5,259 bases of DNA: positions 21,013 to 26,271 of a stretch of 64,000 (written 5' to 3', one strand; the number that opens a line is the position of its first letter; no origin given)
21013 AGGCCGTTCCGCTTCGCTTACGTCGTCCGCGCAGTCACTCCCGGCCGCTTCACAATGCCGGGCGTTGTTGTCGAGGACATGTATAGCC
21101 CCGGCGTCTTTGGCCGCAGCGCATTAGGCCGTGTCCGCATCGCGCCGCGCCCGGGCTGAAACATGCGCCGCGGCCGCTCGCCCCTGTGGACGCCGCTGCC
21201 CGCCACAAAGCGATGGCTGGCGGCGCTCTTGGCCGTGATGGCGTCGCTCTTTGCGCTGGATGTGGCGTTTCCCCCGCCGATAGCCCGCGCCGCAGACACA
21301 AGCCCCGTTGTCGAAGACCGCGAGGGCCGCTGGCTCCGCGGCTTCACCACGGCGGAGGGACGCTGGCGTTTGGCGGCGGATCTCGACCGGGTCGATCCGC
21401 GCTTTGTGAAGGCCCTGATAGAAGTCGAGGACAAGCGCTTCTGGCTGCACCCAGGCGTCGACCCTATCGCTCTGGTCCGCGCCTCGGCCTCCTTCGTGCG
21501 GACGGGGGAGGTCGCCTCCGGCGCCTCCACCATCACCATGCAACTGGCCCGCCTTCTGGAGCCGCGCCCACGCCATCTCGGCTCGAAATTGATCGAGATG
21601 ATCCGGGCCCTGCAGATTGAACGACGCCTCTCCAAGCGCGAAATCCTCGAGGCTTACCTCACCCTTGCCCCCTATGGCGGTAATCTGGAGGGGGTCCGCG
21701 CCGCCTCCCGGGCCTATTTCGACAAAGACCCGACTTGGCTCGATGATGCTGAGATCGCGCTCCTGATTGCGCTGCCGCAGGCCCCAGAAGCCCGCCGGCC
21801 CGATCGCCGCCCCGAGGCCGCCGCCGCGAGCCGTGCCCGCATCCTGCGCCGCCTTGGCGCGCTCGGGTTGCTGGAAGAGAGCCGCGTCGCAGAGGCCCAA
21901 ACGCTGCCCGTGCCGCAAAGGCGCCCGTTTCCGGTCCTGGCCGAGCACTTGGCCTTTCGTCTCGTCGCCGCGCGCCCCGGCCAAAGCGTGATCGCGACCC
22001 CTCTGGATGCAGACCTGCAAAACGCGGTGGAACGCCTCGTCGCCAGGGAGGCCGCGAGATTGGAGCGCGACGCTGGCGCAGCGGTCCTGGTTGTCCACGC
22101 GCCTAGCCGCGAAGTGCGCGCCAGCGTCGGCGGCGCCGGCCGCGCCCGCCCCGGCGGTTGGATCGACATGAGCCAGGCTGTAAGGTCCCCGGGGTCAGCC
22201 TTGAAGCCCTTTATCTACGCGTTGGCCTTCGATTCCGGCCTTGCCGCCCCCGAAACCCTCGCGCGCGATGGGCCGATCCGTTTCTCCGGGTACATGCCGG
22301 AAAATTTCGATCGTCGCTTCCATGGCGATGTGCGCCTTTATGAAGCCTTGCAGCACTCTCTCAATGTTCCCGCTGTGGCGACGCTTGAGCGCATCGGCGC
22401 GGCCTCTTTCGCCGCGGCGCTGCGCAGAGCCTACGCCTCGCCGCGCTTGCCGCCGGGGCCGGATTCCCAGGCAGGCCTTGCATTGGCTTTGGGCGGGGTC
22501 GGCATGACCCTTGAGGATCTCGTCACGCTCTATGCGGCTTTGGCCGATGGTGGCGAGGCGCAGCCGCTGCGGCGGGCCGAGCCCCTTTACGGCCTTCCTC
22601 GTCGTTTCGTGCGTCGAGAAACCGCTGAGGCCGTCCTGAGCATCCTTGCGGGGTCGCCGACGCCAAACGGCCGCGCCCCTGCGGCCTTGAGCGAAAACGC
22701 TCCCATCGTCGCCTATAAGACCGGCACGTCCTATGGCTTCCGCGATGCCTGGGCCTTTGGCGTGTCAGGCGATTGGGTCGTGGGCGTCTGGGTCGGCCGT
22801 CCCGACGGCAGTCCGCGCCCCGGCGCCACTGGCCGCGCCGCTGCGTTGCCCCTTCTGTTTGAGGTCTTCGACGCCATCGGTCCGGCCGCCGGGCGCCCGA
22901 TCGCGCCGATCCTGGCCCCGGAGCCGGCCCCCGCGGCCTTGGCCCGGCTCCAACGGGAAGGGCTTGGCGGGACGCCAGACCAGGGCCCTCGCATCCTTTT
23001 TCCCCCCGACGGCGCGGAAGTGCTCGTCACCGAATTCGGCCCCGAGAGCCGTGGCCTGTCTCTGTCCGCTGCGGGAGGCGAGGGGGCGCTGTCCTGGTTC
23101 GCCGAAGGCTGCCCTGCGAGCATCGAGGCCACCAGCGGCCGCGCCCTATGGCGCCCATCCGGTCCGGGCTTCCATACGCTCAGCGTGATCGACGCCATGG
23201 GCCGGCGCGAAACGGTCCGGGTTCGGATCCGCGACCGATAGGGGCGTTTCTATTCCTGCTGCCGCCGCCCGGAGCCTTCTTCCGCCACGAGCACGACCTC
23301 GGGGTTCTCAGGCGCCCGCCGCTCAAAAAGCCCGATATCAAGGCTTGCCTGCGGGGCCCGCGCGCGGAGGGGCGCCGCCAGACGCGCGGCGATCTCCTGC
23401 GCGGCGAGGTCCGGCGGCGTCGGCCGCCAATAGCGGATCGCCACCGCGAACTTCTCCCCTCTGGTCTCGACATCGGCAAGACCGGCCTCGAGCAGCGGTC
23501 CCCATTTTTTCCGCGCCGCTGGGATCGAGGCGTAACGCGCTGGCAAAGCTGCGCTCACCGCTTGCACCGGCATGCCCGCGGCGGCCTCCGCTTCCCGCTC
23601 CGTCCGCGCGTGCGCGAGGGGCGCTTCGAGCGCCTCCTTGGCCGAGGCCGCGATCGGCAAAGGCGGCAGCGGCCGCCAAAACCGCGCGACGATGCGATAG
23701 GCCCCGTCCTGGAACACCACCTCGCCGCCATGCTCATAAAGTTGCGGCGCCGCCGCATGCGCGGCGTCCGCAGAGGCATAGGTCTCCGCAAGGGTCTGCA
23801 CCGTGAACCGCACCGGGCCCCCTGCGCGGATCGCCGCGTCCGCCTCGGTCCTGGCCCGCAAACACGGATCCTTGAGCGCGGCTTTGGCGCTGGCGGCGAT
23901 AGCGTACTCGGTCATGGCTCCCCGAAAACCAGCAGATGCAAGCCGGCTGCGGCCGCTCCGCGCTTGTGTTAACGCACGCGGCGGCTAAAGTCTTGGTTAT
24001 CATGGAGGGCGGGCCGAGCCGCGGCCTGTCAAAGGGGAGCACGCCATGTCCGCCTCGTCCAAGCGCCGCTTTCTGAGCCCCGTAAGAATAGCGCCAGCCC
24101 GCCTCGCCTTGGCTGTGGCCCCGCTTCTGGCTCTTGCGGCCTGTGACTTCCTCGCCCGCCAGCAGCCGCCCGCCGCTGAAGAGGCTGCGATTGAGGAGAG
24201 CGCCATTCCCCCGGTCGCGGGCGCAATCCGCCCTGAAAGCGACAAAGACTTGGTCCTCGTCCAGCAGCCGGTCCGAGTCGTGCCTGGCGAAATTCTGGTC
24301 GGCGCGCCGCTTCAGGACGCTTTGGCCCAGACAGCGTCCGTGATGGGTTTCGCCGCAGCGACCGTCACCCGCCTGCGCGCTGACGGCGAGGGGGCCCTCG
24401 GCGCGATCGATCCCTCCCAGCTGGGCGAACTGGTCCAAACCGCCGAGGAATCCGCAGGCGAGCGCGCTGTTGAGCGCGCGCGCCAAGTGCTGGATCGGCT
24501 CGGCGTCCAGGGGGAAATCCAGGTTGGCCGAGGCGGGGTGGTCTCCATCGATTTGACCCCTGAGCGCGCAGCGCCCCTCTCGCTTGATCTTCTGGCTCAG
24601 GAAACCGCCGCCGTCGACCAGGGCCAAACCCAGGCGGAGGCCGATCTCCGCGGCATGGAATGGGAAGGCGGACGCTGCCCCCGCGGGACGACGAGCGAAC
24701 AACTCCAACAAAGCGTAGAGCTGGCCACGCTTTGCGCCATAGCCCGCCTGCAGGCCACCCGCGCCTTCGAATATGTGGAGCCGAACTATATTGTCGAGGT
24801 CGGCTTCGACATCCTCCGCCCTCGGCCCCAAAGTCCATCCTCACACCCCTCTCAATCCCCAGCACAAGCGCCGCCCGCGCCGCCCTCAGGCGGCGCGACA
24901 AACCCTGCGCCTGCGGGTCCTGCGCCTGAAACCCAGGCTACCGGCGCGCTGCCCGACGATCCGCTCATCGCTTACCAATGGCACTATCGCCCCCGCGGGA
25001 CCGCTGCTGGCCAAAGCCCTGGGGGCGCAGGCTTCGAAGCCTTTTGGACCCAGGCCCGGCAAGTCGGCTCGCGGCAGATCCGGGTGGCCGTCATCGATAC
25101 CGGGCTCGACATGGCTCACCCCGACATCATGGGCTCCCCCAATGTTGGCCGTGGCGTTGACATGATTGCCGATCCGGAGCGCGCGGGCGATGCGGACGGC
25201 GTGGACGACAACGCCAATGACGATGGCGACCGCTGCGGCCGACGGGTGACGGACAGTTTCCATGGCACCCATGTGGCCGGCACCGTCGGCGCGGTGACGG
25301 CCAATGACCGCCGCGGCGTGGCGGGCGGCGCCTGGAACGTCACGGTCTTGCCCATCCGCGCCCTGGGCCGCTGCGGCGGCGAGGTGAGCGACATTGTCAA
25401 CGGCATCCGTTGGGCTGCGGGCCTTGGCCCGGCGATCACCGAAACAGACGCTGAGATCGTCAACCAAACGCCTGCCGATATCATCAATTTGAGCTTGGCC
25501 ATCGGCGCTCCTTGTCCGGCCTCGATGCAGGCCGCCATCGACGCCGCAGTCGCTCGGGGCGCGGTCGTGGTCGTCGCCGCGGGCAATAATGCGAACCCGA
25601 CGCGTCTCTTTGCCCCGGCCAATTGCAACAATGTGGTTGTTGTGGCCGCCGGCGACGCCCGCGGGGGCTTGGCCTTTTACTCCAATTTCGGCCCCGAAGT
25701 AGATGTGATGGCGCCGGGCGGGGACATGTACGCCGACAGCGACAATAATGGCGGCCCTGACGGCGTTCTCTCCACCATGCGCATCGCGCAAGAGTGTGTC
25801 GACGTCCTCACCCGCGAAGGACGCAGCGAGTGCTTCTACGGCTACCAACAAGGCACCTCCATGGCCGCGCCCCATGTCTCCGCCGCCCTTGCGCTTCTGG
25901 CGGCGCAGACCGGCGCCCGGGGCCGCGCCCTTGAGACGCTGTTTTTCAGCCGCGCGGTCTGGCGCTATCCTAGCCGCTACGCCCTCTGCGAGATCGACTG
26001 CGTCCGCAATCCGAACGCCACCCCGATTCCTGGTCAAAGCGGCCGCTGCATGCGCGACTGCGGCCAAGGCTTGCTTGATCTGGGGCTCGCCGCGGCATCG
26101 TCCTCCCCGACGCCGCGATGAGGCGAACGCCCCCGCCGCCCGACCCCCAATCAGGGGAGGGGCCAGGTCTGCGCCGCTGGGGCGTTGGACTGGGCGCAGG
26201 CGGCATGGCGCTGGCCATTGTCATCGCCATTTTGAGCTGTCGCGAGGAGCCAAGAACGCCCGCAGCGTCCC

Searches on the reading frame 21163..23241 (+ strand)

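Call 71: search_protein_families(library=pfam, proteins=[window:21163-23241:+], max_evalue=0.001)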
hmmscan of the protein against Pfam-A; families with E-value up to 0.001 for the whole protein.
window:21163-23241:+ (692 aa): 3 families
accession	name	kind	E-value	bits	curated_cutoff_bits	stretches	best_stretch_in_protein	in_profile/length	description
PF00912.28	Transgly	-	3.9e-49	166.9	27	1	65-231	10-177/178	Transglycosylase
PF06832.18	BiPBP_C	-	8.9e-19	67.6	26.8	1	606-687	9-90/90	Penicillin-Binding Protein C-terminus Family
PF00905.27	Transpeptidase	-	1.1e-12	48.3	22.1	1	308-527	3-246/299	Penicillin binding protein transpeptidase domain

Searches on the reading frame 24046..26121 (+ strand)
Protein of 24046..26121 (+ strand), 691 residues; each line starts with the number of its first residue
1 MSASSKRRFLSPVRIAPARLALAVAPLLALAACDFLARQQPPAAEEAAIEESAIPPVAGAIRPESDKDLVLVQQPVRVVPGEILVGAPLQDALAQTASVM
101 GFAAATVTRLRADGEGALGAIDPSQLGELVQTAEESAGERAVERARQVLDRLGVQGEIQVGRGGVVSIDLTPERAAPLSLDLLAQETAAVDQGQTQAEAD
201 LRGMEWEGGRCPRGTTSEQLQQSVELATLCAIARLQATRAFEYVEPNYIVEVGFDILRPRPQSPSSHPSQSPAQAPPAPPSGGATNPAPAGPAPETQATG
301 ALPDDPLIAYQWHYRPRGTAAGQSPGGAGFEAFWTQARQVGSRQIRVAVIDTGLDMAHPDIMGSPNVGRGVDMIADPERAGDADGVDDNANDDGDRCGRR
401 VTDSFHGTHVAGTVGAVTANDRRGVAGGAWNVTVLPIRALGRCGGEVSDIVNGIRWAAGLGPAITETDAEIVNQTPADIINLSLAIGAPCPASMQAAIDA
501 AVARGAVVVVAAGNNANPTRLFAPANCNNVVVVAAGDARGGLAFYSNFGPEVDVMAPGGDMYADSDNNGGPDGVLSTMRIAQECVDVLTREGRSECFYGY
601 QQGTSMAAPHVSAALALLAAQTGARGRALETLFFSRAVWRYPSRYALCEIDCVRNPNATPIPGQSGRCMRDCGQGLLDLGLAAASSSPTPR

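Call 72: search_protein_families(library=pfam, proteins=[window:24046-26121:+], max_evalue=0.001)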
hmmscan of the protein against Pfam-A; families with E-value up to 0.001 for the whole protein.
window:24046-26121:+ (691 aa): 1 family
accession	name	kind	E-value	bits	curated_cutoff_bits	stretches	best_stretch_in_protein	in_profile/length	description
PF00082.27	Peptidase_S8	-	1.3e-44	153.1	21.8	1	343-620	2-255/288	Subtilase family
